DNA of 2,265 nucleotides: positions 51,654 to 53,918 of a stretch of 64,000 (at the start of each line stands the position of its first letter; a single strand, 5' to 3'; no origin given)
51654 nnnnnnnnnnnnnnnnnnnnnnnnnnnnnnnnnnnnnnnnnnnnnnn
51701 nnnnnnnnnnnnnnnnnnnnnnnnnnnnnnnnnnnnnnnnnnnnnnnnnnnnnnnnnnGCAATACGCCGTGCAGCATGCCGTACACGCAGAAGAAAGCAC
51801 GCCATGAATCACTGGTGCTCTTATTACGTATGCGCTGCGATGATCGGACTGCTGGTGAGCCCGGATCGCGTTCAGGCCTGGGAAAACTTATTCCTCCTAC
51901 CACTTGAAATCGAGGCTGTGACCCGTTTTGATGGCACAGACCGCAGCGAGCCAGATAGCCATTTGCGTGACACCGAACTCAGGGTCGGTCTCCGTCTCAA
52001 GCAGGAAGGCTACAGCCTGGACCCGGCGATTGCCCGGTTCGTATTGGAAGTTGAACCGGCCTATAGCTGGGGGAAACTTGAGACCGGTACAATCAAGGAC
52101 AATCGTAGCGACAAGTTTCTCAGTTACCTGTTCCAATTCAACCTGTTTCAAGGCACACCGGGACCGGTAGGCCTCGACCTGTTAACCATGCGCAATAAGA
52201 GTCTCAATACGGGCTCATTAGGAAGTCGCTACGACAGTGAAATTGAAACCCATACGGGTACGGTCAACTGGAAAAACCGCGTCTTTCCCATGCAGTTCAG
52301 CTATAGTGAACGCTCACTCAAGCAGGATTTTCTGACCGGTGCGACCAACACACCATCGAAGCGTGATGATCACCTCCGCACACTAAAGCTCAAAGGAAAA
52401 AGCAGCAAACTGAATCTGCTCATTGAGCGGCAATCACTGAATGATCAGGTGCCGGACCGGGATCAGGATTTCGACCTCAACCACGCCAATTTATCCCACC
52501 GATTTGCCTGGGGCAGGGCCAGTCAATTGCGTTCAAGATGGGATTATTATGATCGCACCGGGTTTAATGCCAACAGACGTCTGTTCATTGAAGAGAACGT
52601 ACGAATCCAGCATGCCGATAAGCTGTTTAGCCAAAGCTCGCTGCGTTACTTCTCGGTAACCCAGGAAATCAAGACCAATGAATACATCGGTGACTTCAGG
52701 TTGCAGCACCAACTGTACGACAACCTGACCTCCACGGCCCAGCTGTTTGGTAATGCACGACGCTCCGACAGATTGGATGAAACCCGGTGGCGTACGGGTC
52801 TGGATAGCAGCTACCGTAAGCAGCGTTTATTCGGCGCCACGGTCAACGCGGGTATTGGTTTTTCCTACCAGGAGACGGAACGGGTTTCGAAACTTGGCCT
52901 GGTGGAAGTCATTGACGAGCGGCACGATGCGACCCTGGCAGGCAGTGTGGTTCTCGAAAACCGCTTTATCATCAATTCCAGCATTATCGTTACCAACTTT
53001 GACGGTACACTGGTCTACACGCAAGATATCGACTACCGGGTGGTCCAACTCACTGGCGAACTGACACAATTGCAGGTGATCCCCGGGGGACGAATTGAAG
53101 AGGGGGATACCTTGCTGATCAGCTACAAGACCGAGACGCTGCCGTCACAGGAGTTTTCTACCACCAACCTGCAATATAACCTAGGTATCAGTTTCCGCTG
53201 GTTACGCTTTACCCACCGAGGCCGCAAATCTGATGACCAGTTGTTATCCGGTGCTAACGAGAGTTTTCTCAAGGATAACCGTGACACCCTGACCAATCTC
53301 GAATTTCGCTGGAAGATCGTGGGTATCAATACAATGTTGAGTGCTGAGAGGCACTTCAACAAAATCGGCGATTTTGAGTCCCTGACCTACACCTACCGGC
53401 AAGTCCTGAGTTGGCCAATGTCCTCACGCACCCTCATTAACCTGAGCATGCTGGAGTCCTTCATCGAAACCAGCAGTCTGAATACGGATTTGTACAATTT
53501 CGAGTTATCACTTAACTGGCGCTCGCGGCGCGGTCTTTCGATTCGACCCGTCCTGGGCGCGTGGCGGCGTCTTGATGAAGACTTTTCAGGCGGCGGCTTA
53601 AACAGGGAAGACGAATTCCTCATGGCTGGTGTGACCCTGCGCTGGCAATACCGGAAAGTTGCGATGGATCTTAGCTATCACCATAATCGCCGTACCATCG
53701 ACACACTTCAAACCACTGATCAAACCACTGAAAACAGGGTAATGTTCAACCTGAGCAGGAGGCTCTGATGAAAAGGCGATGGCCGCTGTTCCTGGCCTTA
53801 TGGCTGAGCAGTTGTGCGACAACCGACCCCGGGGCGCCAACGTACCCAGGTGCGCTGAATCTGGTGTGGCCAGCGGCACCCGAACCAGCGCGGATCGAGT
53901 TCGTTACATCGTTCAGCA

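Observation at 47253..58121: Haem-rich cytochrome / NHL-propeller / beta-barrel cluster filling the trpE-trpG gap: candidate undescribed outer-membrane electron conduit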

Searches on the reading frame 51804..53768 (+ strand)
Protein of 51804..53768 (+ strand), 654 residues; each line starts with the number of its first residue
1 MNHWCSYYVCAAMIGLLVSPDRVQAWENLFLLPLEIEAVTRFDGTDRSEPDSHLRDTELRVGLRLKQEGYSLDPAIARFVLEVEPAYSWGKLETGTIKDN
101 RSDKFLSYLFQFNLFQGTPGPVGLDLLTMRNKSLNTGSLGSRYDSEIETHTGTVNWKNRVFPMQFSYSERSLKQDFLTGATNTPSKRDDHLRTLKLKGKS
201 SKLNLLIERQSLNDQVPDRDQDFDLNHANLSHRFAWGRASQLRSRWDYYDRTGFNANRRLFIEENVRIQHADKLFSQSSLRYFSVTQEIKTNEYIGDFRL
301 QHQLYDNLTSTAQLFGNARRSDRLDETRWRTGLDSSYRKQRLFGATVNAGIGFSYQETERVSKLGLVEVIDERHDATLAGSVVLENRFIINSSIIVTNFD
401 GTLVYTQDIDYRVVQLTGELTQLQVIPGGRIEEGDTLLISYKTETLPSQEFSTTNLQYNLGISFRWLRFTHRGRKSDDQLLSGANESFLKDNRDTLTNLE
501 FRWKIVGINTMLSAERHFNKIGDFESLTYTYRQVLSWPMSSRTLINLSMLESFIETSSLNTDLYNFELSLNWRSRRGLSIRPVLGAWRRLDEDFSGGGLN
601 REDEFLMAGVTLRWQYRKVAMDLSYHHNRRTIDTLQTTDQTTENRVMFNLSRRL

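Call 3: search_protein_families(library=pfam, proteins=[window:51804-53768:+], max_evalue=0.01)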
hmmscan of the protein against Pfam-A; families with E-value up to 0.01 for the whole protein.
window:51804-53768:+ (654 aa): 0 families

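Call 4: search_protein_families(library=ncbifam, proteins=[window:51804-53768:+], max_evalue=0.01)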
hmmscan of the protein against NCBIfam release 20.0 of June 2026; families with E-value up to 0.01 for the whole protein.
window:51804-53768:+ (654 aa): 1 family
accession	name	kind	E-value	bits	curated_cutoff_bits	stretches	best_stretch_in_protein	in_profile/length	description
NF052337.1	tail_tube_6XGR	equivalog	0.00093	18.7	60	1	369-448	95-173/245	phage tail tube protein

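Call 19: find_encoding_contigs(protein=window:51804-53768:+, flank=10000, max_places=6)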
Protein window:51804-53768:+ (654 aa): 1 contig read that carries it; 1 place shown.
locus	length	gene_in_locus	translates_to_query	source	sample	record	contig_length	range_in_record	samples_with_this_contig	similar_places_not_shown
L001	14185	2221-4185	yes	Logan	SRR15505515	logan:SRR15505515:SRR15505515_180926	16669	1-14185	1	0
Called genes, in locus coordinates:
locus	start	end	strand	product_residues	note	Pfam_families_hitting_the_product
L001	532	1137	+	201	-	PF14537:Cytochrom_c3_2 (faint), PF09699:Paired_CXXCH_1 (faint)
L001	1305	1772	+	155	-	PF14522:Cytochrome_C7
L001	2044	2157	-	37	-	-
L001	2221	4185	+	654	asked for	-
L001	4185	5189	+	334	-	PF08450:SGL (faint), PF01436:NHL (weak), PF17170:DUF5128 (weak), PF01436:NHL (weak)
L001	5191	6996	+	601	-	PF14522:Cytochrome_C7 (faint), PF14537:Cytochrom_c3_2 (faint), PF22113:Mtrc-MtrF_II-IV_dom (faint), PF09699:Paired_CXXCH_1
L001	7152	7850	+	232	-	-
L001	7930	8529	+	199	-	-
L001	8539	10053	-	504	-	PF04715:, PF00425:Chorismate_bind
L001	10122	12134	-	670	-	PF00512:HisKA, PF02518:HATPase_c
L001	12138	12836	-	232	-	PF00072:Response_reg, PF00486:Trans_reg_C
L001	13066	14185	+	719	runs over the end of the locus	PF13757:VIT_2 (faint), PF08487:VIT, PF05762:VWA_CoxE (weak), PF00092:VWA, PF13519:VWA_2, PF13768:VWA_3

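Call 20: find_homologous_proteins(query=window:51804-53768:+, max_evalue=0.001)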
Query window:51804-53768:+ (654 aa): 46 proteins with E <= 0.001 among 8000 candidates.
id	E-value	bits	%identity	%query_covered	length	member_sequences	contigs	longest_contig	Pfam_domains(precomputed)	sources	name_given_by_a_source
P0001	0.0e+0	1481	100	100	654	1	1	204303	-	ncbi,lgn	-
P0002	4.1e-298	1008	69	99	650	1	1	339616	-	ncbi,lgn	-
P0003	1.1e-245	835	58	99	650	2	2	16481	-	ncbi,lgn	-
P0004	3.9e-222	757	53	99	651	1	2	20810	-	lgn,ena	-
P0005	2.4e-215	735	52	99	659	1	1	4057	-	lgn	-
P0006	5.6e-214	730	52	100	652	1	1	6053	-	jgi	-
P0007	1.3e-212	726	52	100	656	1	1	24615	-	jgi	-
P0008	2.2e-211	722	52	100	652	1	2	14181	-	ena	-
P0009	1.9e-210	719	54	98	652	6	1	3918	-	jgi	jgi:hypothetical protein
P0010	3.5e-210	718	51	100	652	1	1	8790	-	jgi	-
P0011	2.9e-206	705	50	98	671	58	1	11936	-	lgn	-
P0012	1.2e-205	703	51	96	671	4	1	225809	-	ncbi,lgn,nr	ncbi:MAG: hypothetical protein KZQ80_07615 [Candidatus Thiodiazotropha sp. (ex Monitilora ramsayi)]|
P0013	1.2e-202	693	51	99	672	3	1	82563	-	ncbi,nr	ncbi:MAG: hypothetical protein JMN25_04630 [gamma proteobacterium endosymbiont of Lamellibrachia ana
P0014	4.1e-202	691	50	97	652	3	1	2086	-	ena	-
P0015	8.2e-202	690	51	99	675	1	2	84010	-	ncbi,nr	ncbi:MAG: hypothetical protein JMN24_01330 [gamma proteobacterium endosymbiont of Lamellibrachia ana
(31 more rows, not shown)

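Call 25: find_related_loci(query=A2, collection=genome_contigs, flank=10000)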
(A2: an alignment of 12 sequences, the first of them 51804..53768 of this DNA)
Query A2 (654 aa) in genome_contigs; peptide patterns used: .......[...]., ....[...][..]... (x = any residue, [..] = any of these).
41 stretches matched a pattern; 17 encode a relative of the query (tblastn E <= 1e-3); 17 distinct loci.
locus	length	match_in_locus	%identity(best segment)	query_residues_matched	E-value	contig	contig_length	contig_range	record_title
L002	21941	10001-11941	69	6-654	0e+0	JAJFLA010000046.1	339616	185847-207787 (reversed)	MAG: Gammaproteobacteria bacterium isolate OFTM312 OFTM312_45, whole genome shotgun sequence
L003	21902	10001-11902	51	27-654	0e+0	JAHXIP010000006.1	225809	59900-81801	MAG: Candidatus Thiodiazotropha sp. (ex Monitilora ramsayi) isolate L095_Th1 c_000000000006, whole genome shotgun sequen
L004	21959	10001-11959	50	8-654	0e+0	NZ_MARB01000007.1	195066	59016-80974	Candidatus Thiodiazotropha endolucinida strain COS CODIS_contig000007, whole genome shotgun sequence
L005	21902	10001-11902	51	27-654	0e+0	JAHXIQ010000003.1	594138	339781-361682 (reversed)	MAG: Candidatus Thiodiazotropha sp. (ex Myrtea sp. 'scaly one' KF741663) isolate 3502F_Th1 c_000000000003, whole genome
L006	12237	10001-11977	51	5-654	0e+0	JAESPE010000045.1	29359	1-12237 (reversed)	MAG: gamma proteobacterium endosymbiont of Lamellibrachia anaximandri isolate Eratosthenes 1 45, whole genome shotgun se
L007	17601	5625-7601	51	5-654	0e+0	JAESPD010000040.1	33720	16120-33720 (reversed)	MAG: gamma proteobacterium endosymbiont of Lamellibrachia anaximandri isolate Palinuro 2 40, whole genome shotgun sequen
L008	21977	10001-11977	48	2-654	0e+0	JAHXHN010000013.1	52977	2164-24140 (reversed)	MAG: Candidatus Thiodiazotropha sp. (ex Codakia rugifera) isolate L098_Th1 c_000000000013, whole genome shotgun sequence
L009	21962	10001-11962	50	8-654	0e+0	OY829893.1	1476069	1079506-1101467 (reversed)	MAG: Sedimenticolaceae bacterium isolate 6ff8635f-dff1-4316-91b4-0e33d66fd4de genome assembly, chromosome: 3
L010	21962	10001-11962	50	8-654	0e+0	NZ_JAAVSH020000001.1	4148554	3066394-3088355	Endosymbiont of Lamellibrachia barhami isolate D756_A12_LB11 HiC_scaffold_1, whole genome shotgun sequence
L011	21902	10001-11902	47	27-654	0e+0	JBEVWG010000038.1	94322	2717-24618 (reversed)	MAG: Candidatus Thiodiazotropha sp. 6PLUC1 c_000000000017, whole genome shotgun sequence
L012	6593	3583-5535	45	8-654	0e+0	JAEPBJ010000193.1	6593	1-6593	MAG: Candidatus Thiodiazotropha taylori isolate MAGL082TRANS c_000000000216, whole genome shotgun sequence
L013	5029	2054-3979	46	21-654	0e+0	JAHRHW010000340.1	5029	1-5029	MAG: Candidatus Thiodiazotropha taylori isolate LUC18009_Mgill_PainPondCtena NODE_373_length_5029_cov_6.202252, whole ge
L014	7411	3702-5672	45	5-654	0e+0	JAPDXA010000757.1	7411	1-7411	MAG: Candidatus Thiodiazotropha lotti isolate KOTO2_Th1 c_000000000193, whole genome shotgun sequence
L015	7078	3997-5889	49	27-654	0e+0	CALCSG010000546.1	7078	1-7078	MAG TPA_asm: uncultured Gammaproteobacteria bacterium isolate ERR2206791_bin.50_CONCOCT_v1.1_MAG genome assembly, contig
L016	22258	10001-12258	51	5-654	0e+0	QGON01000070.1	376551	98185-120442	MAG: bacterium endosymbiont of Escarpia laminata isolate MRB-2015-B NODE_2_length_376551_cov_15.5762_ID_2975, whole geno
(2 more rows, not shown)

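Call 32: predict_structure(alignment_id=A1)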
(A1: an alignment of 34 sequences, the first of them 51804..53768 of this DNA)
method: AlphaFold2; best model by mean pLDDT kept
length: 654 residues; sequences in the alignment: 34
mean_pLDDT: 88.5   pTM: 0.78
mean pLDDT of the five models: 88.5, 88.0, 87.3, 86.2, 82.0
residues with pLDDT >= 90: 397; 70-90: 214; 50-70: 27; < 50: 16
segments of 3 or more residues with pLDDT < 50: 1-5, 15-24
pLDDT, mean of each block of 10 residues (from residue 1): 48 46 57 92 86 83 94 88 92 74 87 87 94 79 89 92 96 82 78 96 95 88 95 91 97 93 96 94 90 96 91 96 92 95 92 97 87 84 88 90 83 81 86 90 92 97 95 96 88 96 91 95 90 94 94 88 94 92 94 70 92 95 94 82 92 93
secondary structure, 60 per line:
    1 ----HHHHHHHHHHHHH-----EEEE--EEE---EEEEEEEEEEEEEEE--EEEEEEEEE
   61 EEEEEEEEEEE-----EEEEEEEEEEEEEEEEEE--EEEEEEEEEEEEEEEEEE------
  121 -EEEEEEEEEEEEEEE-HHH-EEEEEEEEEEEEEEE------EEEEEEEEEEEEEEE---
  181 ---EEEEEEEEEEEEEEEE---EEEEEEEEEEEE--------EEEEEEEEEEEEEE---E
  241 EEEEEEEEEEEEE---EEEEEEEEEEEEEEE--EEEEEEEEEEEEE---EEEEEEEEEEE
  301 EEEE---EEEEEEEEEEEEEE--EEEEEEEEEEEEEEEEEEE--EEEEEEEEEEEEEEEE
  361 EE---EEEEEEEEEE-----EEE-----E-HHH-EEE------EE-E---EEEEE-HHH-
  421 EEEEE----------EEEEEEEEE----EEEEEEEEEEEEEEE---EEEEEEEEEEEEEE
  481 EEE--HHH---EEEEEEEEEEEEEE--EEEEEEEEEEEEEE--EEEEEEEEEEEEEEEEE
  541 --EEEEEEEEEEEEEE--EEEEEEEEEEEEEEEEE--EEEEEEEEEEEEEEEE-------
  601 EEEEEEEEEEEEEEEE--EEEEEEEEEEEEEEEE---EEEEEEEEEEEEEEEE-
elements in order: H5-17 E23-26 E29-31 E35-49 E52-71 E77-94 E97-114 E122-136 E142-156 E163-177 E184-199 E203-214 E223-236 E240-253 E257-271 E274-286 E290-304 E308-321 E324-342 E345-362 E366-375 E381-383 E395-397 E411-415 E421-425 E436-444 E449-463 E467-483 E492-505 E508-521 E524-540 E543-556 E559-575 E578-593 E601-616 E619-634 E638-653

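Call 37: fold_search(model_id=the predicted structure, library=pdb)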
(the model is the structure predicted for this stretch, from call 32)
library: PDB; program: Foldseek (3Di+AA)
matches with E <= 10: 916; with E <= 0.001: 325
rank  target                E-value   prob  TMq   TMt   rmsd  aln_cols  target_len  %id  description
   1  8agd_A                5.9e-09  1.00  0.36  0.24  17.1      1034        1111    7  Full SDBC and SOD assembly (released 2023-04-12)
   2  2vqi_B                2.2e-08  1.00  0.24  0.31  16.4       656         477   11  Structure of the P pilus usher (PapC) translocation pore (released 2008-05-27)
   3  4rdr                  2.7e-08  1.00  0.29  0.27  21.1       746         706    9  Structure of the bacterial Zn-transporter ZnuD from Neisseria meningitidis (locked conformation bound to zinc and cadmiu (released 2015-08-19)
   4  5fp2_B                3.3e-08  1.00  0.28  0.32  16.2       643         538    9  Crystal structure of the siderophore receptor PirA from Pseudomonas aeruginosa (released 2015-12-09)
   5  7zgx_A                5.6e-08  1.00  0.34  0.26  16.4       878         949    8  S-layer Deinoxanthin Binding Complex, C1 symmetry (released 2022-07-13)
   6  8h1s_C                5.6e-08  1.00  0.28  0.24  19.9       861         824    8  Crystal structure of apo-LptDE complex (released 2023-10-11)
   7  6r2q_B                6.5e-08  1.00  0.39  0.39  17.1       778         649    9  Structure of the Mtr complex (released 2020-04-22)
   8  9fz5_A                7.1e-08  1.00  0.34  0.31  16.7       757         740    8  Cryo-EM structure of LptDE-YedD complex from Escherichia Coli (released 2025-04-09)
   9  5fp2_A                1.1e-07  1.00  0.28  0.34  14.5       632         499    9  Crystal structure of the siderophore receptor PirA from Pseudomonas aeruginosa (released 2015-12-09)
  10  5out                  2.0e-07  1.00  0.31  0.30  18.6       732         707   10  CRYSTAL STRUCTURE OF THE FERRIC ENTEROBACTIN RECEPTOR (PFEA) MUTANT (G324V) FROM PSEUDOMONAS AERUGINOSA (released 2018-09-05)
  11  9fw9_D                2.1e-07  1.00  0.22  0.21  22.6       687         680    9  Cryo-EM structure of the type 1 pilus assembly platform as part of the FimA-bound chaperone-usher pilus complex (FimDH (released 2025-06-04)
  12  9fy9_D                2.2e-07  1.00  0.28  0.27  18.9       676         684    9  Cryo-EM structure of the type 1 chaperone-usher pilus FimD-tip complex (FimDHGFC) - Conformer 1 (released 2025-06-04)
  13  5dl8_A                2.2e-07  1.00  0.19  0.28  16.5       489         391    8  Crystal structure of Acinetobacter baumannii OccAB4 (released 2016-02-03)
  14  9ia0_A                2.3e-07  1.00  0.33  0.30  19.2       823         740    8  LpDE from Escherichia coli (released 2025-12-10)
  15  3rfz_B                2.4e-07  1.00  0.22  0.19  21.8       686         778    9  Crystal structure of the FimD usher bound to its cognate FimC:FimH substrate (released 2011-06-01)
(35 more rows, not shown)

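Call 57: search_protein_representatives(alignment_id=A1)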
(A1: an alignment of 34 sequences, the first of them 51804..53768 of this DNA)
Query: 34 sequences, 651 profile positions. Proteins with E-value up to 0.001 (for the whole library): 2213; up to 1e-10: 1771; up to 1e-30: 795. The best 150 are listed.
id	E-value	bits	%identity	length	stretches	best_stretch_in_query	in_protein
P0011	0.0e+00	1042.6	-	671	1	4-651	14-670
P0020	8.8e-290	979.0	-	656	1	1-651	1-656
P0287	2.2e-255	865.3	-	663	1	1-651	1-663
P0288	1.0e-249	846.6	-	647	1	14-651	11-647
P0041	1.1e-238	810.1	-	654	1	1-651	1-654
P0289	2.2e-235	799.2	-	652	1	1-649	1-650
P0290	1.3e-216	737.2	-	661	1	1-651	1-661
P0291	7.0e-212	721.6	-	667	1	9-651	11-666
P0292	4.2e-211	719.0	-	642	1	12-650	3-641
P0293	1.9e-202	690.4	-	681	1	7-650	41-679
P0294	6.3e-199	678.8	-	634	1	17-651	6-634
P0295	7.9e-196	668.5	-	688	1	24-651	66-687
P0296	3.2e-194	663.2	-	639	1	13-651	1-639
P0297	3.9e-194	662.9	-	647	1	8-651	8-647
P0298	1.4e-192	657.8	-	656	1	1-650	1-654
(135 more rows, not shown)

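Call 75: search_protein_families(library=pfam, proteins=[L002:3693-4892:+, L002:15588-17042:+, L002:17047-18459:+, L002:18456-20006:+, L002:20015-21916:-, L004:3603-5210:-, L004:15343-16521:+, L004:18276-19361:-, L004:20071-21927:-], max_evalue=0.00001)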
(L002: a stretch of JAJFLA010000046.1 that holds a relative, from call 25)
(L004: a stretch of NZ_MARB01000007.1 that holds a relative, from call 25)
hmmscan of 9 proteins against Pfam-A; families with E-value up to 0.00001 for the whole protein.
L002:3693-4892:+ (399 aa): 0 families

L002:15588-17042:+ (484 aa): 1 family
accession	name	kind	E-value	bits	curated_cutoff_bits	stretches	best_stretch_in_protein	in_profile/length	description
PF00171.27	Aldedh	-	1.4e-79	268.3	23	1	9-449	20-458/461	Aldehyde dehydrogenase family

L002:17047-18459:+ (470 aa): 2 families
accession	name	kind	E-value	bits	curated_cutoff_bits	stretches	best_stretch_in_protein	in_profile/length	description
PF02913.24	FAD-oxidase_C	-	3.2e-55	188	21.2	1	218-462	2-248/248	FAD linked oxidases, C-terminal domain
PF01565.28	FAD_binding_4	-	1.7e-38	131.9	26.4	1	43-178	2-136/139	FAD binding domain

L002:18456-20006:+ (516 aa): 2 families
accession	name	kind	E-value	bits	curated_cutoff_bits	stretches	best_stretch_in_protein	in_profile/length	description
PF02776.23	TPP_enzyme_N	-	1.6e-27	96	26.8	1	1-106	1-106/119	Thiamine pyrophosphate enzyme, N-terminal TPP binding domain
PF02775.26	TPP_enzyme_C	-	9.9e-26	90.8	21.9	1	377-511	19-150/151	Thiamine pyrophosphate enzyme, C-terminal TPP binding domain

L002:20015-21916:- (633 aa): 1 family
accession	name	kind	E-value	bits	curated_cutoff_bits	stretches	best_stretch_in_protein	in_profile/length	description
PF12770.12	CHAT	-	7.5e-34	117.9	24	1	362-631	4-287/289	CHAT domain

L004:3603-5210:- (535 aa): 6 families
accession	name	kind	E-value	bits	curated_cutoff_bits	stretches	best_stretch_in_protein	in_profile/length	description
PF13676.11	TIR_2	-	3.9e-22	79.5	28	1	405-518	1-111/122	TIR domain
PF00211.25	Guanylate_cyc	-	2.9e-12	47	21.9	1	207-361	5-153/183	Adenylate and Guanylate cyclase catalytic domain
PF13185.12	GAF_2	-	4.1e-12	46.9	28.6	1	27-170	2-135/136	GAF domain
PF01590.32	GAF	-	4.8e-10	40.5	22.4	1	29-170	2-133/133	GAF domain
PF01582.25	TIR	-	1.8e-09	38.1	21.3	1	405-495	4-94/179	TIR domain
PF13492.12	GAF_3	-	2.2e-06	28.6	27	1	29-172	2-129/129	GAF domain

L004:15343-16521:+ (392 aa): 2 families
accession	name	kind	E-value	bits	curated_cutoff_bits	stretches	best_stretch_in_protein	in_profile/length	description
PF13442.11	Cytochrome_CBB3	-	3.9e-23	82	27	2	141-222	3-68/68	Cytochrome C oxidase, cbb3-type, subunit III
PF00034.26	Cytochrom_C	-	7.4e-17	62.9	21.3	1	37-128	3-87/90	Cytochrome c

L004:18276-19361:- (361 aa): 4 families
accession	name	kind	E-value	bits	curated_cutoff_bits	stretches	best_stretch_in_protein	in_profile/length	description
PF01266.30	DAO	-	6.4e-68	230.3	27.9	1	3-341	1-352/353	FAD dependent oxidoreductase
PF00890.30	FAD_binding_2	-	2e-13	50.7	20.4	1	3-210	1-212/414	FAD binding domain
PF07992.20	Pyr_redox_2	-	3.3e-06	27.2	26.1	0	4-33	145-174/291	Pyridine nucleotide-disulphide oxidoreductase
PF03486.20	HI0933_like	-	7.7e-06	26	50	0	3-46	2-46/244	HI0933-like protein Rossmann domain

L004:20071-21927:- (618 aa): 0 families
